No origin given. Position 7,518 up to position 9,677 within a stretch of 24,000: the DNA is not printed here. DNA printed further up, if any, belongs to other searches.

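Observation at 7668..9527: T3SS secretin (SctC) carrying an in-cis N-terminal LysM peptidoglycan-binding domain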

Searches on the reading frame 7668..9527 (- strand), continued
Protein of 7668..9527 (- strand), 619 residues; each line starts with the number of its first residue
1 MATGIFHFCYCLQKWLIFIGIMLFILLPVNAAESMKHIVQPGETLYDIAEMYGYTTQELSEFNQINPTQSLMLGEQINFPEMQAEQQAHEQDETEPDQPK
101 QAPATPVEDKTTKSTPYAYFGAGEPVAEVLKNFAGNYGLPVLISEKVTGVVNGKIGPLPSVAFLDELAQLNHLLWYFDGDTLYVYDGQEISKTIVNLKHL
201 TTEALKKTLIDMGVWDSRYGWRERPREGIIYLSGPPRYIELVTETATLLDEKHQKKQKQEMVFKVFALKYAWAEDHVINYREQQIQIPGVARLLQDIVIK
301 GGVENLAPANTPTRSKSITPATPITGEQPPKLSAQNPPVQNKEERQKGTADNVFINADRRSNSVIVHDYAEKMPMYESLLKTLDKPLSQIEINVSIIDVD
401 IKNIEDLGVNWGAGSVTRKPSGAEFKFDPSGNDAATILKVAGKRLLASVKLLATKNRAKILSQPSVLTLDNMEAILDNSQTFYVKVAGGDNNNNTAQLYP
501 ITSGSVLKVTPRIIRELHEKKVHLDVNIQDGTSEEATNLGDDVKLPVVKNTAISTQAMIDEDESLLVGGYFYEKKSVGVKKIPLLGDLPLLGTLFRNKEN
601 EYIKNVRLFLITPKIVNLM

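Call 44: search_protein_families(library=pfam, alignment_id=A2, max_evalue=0.001)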
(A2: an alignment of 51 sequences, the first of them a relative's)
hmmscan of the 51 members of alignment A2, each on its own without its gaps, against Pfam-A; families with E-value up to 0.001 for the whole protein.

A. member 1, P0134 (1027 aa): 4 families
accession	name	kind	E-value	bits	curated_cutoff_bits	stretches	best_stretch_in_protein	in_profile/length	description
PF00263.26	Secretin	-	9e-36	123.5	27.5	1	390-547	1-168/169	Bacterial type II and III secretion system protein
PF03958.22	Secretin_N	-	8.7e-24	84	28.2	2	185-310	1-66/69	Bacterial type II/III secretion system short domain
PF05036.18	SPOR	-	4.9e-16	59.3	21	2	691-763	4-75/76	SPOR domain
PF21304.2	T3S_SPI-1_N0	-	8.4e-08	32.8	27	1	43-108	2-68/69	SPI-1 type 3 secretion system secretin, N0 domain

B. families by the number of members that match (of 51 scanned): 12 families
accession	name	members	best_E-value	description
PF00263.26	Secretin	51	3.8e-41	Bacterial type II and III secretion system protein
PF03958.22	Secretin_N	51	8.8e-28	Bacterial type II/III secretion system short domain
PF21304.2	T3S_SPI-1_N0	34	1.4e-13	SPI-1 type 3 secretion system secretin, N0 domain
PF05036.18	SPOR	5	4.9e-16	SPOR domain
PF01476.26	LysM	2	7.2e-10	LysM domain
PF23536.1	TraK_C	2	3.2e-06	TraK C-terminal domain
PF07660.19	STN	2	8.6e-06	Secretin and TonB N terminus short domain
PF10671.14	TcpQ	1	2.5e-23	Toxin co-regulated pilus biosynthesis protein Q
PF24125.1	Cds6_C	1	4.3e-13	Cds6 C-terminal NTF2-like domain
PF13474.12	SnoaL_3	1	6e-06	SnoaL-like domain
PF14534.12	DUF4440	1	2.4e-05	Domain of unknown function (DUF4440)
PF16344.10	FecR_C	1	0.00015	FecR, C-terminal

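Call 45: list_cluster_members(proteins=[P0001, P0002, P0005, P0006, P0071, P0074, P0082, P0134, P0227, P0124])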
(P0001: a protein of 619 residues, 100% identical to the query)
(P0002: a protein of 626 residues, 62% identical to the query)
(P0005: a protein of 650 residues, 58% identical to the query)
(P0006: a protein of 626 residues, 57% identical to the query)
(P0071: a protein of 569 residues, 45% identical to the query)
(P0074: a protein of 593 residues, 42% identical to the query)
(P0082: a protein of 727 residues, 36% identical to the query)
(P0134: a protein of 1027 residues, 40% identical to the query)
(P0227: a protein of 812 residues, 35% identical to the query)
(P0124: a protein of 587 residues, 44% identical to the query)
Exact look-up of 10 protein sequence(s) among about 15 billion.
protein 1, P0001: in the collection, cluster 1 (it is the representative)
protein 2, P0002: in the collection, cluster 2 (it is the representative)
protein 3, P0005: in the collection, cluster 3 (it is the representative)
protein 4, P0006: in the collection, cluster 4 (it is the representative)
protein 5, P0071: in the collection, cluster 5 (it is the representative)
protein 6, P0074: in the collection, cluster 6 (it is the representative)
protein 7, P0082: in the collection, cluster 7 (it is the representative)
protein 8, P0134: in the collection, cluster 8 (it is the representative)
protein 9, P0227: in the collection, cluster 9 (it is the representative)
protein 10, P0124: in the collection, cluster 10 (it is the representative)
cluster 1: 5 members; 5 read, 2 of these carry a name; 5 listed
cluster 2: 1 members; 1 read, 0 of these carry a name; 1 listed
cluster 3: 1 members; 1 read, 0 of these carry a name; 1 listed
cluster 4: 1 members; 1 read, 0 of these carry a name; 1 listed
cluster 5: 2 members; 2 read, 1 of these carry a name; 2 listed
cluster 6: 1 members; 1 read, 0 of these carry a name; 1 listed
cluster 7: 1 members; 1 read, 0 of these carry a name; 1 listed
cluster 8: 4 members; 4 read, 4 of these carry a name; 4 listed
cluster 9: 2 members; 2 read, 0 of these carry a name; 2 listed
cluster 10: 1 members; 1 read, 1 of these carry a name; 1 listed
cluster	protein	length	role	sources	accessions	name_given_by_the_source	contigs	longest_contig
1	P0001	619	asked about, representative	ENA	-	-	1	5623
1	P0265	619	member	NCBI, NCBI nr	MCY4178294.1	MAG: type III secretion system outer membrane ring subunit SctC [Endozoicomonadaceae ... | type III secretion system outer membrane ring subunit SctC [Endozoicomonadaceae bacterium]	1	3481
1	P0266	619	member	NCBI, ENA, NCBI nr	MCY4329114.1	MAG: type III secretion system outer membrane ring subunit SctC [Endozoicomonadaceae ... | type III secretion system outer membrane ring subunit SctC [Endozoicomonadaceae bacterium]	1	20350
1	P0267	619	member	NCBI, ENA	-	-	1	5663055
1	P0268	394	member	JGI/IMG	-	-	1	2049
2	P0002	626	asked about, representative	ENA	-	-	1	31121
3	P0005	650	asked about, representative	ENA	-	-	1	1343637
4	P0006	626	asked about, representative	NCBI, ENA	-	-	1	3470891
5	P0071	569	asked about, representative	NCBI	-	-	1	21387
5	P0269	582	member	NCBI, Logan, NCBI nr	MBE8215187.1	MAG: type III secretion system outer membrane ring subunit SctC [Endozoicomonadaceae ... | type III secretion system outer membrane ring subunit SctC [Endozoicomonadaceae bacterium]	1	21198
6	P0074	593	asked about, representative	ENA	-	-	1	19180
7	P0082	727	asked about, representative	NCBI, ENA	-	-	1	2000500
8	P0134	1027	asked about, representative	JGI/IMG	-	type III secretion protein C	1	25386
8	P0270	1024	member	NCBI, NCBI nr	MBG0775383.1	MAG: type III secretion system outer membrane ring subunit SctC [Desulfovibrionaceae ... | type III secretion system outer membrane ring subunit SctC [Desulfovibrionaceae bacterium]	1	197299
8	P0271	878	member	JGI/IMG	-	type III secretion protein C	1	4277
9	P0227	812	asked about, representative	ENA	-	-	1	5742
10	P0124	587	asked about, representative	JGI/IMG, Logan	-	type III secretion protein C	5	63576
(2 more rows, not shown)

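Call 47: find_related_loci(query=A3, collection=genome_contigs, flank=10000)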
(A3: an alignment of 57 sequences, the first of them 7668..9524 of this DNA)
Query A3 (618 aa) in genome_contigs; peptide patterns used: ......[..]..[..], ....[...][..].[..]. (x = any residue, [..] = any of these).
140 stretches matched a pattern; 91 encode a relative of the query (tblastn E <= 1e-3); the best 80 are kept; 79 distinct loci.
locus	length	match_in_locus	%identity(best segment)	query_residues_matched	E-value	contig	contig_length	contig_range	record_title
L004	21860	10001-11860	57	6-618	0e+0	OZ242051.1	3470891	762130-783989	MAG: Pseudomonadales bacterium isolate 3d411a72-003c-493b-b56e-69d6d900063f genome assembly, chromosome: 1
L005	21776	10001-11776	52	32-618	0e+0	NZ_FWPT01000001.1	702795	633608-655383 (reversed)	Parendozoicomonas haliclonae isolate S-B4-1U, whole genome shotgun sequence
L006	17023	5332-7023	53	35-618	0e+0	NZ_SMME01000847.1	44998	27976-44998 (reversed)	Sansalvadorimonas verongulae strain RKSG058 Contig_3349, whole genome shotgun sequence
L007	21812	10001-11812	50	29-618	0e+0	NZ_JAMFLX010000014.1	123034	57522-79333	Parendozoicomonas callyspongiae strain 2012CJ34-2 14, whole genome shotgun sequence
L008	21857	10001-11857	48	32-618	0e+0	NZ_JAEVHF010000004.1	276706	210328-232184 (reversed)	Kistimonas asteriae strain KMD 001 NODE_4_length_276706_cov_36.327, whole genome shotgun sequence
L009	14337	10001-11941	47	20-618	0e+0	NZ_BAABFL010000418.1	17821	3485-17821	Kistimonas scapharcae strain JCM 17805 sequence418, whole genome shotgun sequence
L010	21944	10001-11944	47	20-618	0e+0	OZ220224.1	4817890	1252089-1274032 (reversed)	MAG: uncultured Kistimonas sp. isolate 85cdd03d-db34-4338-bc11-e7a22193d3ac genome assembly, chromosome: 1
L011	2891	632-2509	48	29-618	0e+0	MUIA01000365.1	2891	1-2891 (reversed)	MAG: Oceanospirillales bacterium LUC14_002_19_P2 _9557, whole genome shotgun sequence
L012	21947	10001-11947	46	20-618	0e+0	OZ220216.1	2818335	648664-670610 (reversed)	MAG: uncultured Kistimonas sp. isolate e62b7baa-360e-4d83-a82e-00d00317f5d4 genome assembly, chromosome: 19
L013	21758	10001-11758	51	35-618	0e+0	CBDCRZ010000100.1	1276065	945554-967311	MAG: Sansalvadorimonas sp. isolate b305b66b-9b52-44f6-b603-abdbb932d1d5 genome assembly, contig: contig_100, whole genom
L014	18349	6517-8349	47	29-618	0e+0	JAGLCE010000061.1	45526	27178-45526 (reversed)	MAG: Endozoicomonadaceae bacterium isolate SW_3_10 ROV166.bin.10.fa_61, whole genome shotgun sequence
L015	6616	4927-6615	51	35-589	0e+0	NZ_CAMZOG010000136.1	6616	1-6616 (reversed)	Parendozoicomonas sp. Alg238-R29 NODE_136_length_6616_cov_191.144, whole genome shotgun sequence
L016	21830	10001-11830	50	32-607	0e+0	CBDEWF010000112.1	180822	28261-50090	MAG: Sansalvadorimonas sp. isolate 9d89fed5-6216-4533-ab64-9450736d0a71 genome assembly, contig: contig_112, whole genom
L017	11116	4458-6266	47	35-618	1e-171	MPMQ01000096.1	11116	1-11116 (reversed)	MAG: Kistimonas sp. bin40 NODE_5993_length_11116_cov_16.038_ID_11985, whole genome shotgun sequence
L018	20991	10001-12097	49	32-615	3e-155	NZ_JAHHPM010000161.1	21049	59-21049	Endozoicomonas sp. YOMI1 NODE_4095_length_21049_cov_64.197390, whole genome shotgun sequence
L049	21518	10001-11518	40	93-616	2e-109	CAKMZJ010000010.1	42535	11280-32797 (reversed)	uncultured Gammaproteobacteria bacterium isolate EG18N_Bin1 genome assembly, contig: NODE_58_length_42535_cov_36.177095,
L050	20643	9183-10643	41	116-616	5e-109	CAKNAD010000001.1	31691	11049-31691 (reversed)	uncultured Gammaproteobacteria bacterium isolate LS07H_Bin2 genome assembly, contig: NODE_18_length_31691_cov_6.287773,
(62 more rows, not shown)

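Call 54: find_encoding_contigs(protein=window:7668-9527:-, flank=10000, max_places=3)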
Protein window:7668-9527:- (619 aa): no gene with exactly this product is on record in the collection.

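Call 56: find_encoding_contigs(protein=P0267, flank=10000, max_places=3)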
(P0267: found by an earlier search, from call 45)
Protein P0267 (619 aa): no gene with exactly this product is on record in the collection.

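Call 59: get_annotated_region(hit=H3, flank=600)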
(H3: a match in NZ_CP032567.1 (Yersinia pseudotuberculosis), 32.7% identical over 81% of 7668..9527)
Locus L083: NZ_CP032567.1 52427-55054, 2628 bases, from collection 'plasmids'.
description: Yersinia pseudotuberculosis strain IP2666pIB1 plasmid pIB1, complete sequence
organism: Yersinia pseudotuberculosis (NCBI taxid 633)
taxonomy: Bacteria; Pseudomonadota; Gammaproteobacteria; Enterobacterales; Yersiniaceae; Yersinia; Yersinia pseudotuberculosis
host: -; source: cell culture; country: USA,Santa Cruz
typing (MOB-suite, as given by PLSDB): mobilizable; replicon IncFII,rep_cluster_645; relaxase MOBF
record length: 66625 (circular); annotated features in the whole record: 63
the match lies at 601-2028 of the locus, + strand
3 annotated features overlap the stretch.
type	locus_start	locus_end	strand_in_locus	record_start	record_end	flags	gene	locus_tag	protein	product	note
CDS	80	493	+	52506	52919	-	yscB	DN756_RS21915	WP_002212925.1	type III secretion system chaperone YscB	-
CDS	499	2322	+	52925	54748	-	yscC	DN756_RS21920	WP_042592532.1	SctC family type III secretion system outer membrane ring subunit YscC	-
CDS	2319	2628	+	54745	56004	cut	yscD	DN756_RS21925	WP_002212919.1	SctD family type III secretion system inner membrane ring subunit YscD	-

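Call 60: get_annotated_region(hit=H2, flank=600)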
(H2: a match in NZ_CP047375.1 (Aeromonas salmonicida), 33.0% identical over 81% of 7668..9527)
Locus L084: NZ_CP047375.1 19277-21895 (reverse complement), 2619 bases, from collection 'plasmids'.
description: Aeromonas salmonicida subsp. salmonicida strain J409 plasmid p1AsJ409, complete sequence
organism: Aeromonas salmonicida (NCBI taxid 29491)
taxonomy: Bacteria; Pseudomonadota; Gammaproteobacteria; Aeromonadales; Aeromonadaceae; Aeromonas; Aeromonas salmonicida
host: -; source: Sablefish,Isolate Colony; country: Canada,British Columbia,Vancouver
typing (MOB-suite, as given by PLSDB): non-mobilizable; replicon rep_cluster_1169
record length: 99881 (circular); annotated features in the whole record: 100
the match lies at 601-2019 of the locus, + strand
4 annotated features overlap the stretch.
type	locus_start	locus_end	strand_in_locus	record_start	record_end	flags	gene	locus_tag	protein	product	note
CDS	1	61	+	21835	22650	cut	exsD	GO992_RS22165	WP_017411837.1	type III secretion system negative regulator ExsD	-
CDS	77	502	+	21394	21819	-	ascB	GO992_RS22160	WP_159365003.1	YscB family type III secretion system chaperone AscB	-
CDS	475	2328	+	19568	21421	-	ascC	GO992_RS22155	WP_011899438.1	SctC family type III secretion system outer membrane ring subunit AscC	-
CDS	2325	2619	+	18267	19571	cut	ascD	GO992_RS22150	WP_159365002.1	SctD family type III secretion system inner membrane ring subunit AscD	-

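Call 61: get_annotated_region(hit=H27, flank=600)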
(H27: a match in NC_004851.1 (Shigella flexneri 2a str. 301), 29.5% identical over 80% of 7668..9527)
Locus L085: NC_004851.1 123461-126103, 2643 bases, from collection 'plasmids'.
description: Shigella flexneri 2a str. 301 plasmid pCP301, complete sequence
organism: Shigella flexneri 2a str. 301 (NCBI taxid 198214)
taxonomy: Bacteria; Pseudomonadota; Gammaproteobacteria; Enterobacterales; Enterobacteriaceae; Shigella; Shigella flexneri; Shigella flexneri 2a str. 301
host: -; source: -; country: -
typing (MOB-suite, as given by PLSDB): mobilizable; replicon IncFIA; relaxase MOBF,MOBF,MOBP
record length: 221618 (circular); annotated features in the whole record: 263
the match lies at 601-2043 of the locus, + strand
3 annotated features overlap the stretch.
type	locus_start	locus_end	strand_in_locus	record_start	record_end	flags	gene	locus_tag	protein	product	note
CDS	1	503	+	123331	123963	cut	mxiE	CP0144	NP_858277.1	AraC-like family protein MxiE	-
CDS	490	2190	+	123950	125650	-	mxiD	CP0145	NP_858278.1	outermembrane protein MxiD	-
CDS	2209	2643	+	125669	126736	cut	mxiC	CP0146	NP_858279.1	Mxi-Spa secretion machinery protein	-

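Call 62: get_annotated_region(hit=H16, flank=600)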
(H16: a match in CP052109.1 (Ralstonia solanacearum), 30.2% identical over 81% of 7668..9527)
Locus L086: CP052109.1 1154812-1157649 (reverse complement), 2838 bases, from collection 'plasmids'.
description: Ralstonia solanacearum strain FJAT15249.F1 plasmid Plas1, complete sequence
organism: Ralstonia solanacearum (NCBI taxid 305)
taxonomy: Bacteria; Pseudomonadota; Betaproteobacteria; Burkholderiales; Burkholderiaceae; Ralstonia; Ralstonia solanacearum
host: -; source: tomato,cell culture; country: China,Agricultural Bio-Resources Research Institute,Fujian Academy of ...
typing (MOB-suite, as given by PLSDB): mobilizable; relaxase MOBP
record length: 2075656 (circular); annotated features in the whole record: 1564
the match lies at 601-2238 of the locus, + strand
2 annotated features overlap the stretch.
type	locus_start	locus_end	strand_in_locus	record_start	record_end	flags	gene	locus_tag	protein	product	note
CDS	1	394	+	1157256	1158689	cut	hrpB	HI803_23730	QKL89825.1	transcriptional regulator HrpB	-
CDS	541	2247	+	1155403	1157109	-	sctC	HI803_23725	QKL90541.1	type III secretion system outer membrane ring subunit SctC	-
